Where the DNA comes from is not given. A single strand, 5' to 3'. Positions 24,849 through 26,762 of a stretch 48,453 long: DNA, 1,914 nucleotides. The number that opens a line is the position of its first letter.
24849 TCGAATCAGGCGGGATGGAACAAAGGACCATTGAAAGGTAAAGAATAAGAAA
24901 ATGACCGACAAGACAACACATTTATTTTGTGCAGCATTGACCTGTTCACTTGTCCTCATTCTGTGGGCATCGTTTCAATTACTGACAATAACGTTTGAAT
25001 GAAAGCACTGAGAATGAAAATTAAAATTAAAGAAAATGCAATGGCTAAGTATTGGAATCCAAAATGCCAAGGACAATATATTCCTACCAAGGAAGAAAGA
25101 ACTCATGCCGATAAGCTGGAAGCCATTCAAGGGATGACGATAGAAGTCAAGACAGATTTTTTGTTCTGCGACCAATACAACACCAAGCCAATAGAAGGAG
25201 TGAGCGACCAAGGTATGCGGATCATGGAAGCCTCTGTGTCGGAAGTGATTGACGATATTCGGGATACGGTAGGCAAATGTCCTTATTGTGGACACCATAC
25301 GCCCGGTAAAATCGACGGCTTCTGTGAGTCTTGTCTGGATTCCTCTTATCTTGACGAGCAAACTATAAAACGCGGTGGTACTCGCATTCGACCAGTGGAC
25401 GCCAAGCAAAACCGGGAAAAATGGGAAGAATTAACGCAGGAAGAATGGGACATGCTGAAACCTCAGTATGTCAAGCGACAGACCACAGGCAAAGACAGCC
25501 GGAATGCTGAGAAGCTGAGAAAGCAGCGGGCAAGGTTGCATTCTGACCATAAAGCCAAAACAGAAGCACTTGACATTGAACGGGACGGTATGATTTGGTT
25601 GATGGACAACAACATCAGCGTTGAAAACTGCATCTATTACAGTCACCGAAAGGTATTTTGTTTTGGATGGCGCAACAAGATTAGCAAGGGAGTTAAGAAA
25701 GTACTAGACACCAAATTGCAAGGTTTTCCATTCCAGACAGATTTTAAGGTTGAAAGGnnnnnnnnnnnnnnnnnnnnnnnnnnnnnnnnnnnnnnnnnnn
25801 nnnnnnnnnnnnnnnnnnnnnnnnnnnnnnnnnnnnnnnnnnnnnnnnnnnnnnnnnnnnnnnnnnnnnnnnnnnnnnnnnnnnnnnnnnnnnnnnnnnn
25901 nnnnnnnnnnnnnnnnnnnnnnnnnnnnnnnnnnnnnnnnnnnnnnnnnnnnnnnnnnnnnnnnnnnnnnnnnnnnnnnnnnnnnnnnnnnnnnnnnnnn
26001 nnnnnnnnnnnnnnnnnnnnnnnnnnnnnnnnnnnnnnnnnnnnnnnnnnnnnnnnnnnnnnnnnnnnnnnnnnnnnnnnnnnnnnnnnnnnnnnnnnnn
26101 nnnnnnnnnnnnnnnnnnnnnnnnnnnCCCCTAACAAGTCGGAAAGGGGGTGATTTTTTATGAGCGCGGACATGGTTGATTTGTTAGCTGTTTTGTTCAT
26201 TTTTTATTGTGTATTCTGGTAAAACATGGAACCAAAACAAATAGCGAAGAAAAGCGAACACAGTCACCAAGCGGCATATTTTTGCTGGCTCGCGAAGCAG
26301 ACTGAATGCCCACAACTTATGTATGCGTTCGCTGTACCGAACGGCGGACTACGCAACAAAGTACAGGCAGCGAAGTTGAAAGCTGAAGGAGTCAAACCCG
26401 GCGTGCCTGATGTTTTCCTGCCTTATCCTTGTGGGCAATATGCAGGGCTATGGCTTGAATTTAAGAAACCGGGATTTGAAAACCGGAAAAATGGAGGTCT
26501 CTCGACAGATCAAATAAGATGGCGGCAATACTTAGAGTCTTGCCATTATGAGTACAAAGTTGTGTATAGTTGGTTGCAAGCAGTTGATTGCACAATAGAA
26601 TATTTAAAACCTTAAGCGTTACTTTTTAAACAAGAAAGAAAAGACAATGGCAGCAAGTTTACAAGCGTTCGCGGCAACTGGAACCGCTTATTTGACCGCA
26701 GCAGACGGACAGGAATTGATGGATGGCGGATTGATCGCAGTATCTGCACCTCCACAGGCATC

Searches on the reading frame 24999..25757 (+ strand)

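Call 49: search_protein_families(library=phrogs, proteins=[window:24999-25757:+], max_evalue=0.0001)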
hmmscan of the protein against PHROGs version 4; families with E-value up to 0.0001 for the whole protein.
window:24999-25757:+ (253 aa): 2 families
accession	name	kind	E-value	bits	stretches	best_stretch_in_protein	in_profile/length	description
phrog_26133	-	unknown function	2.6e-43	149.2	1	6-251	31-287/295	-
phrog_28968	-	unknown function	7.8e-20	72.7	1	5-119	42-153/164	-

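Call 50: search_protein_families(library=pfam, proteins=[window:24999-25757:+], max_evalue=0.01)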
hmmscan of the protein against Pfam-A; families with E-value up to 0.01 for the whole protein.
window:24999-25757:+ (253 aa): 0 families

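Call 82: search_protein_families(library=padloc, proteins=[window:24999-25757:+], max_evalue=0.001)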
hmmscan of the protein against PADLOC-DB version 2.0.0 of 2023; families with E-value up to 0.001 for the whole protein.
window:24999-25757:+ (253 aa): 0 families

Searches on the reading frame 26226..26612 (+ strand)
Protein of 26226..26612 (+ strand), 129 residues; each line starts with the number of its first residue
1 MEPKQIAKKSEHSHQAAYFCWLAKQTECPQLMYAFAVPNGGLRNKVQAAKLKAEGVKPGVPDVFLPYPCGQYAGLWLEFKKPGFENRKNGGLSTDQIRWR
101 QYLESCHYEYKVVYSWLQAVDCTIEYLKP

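Call 49: search_protein_families(library=phrogs, proteins=[window:26226-26612:+], max_evalue=0.0001)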
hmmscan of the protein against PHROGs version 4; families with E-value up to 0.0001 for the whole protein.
window:26226-26612:+ (129 aa): 3 families
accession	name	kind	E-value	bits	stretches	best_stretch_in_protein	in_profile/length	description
phrog_824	-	unknown function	3.6e-42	146.1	1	7-128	62-176/265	-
phrog_2363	-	unknown function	1.1e-15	58.8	1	9-128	59-172/192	-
phrog_5702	-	DNA, RNA and nucleotide metabolism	2.8e-08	34.7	1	54-126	1-66/70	Holliday junction resolvase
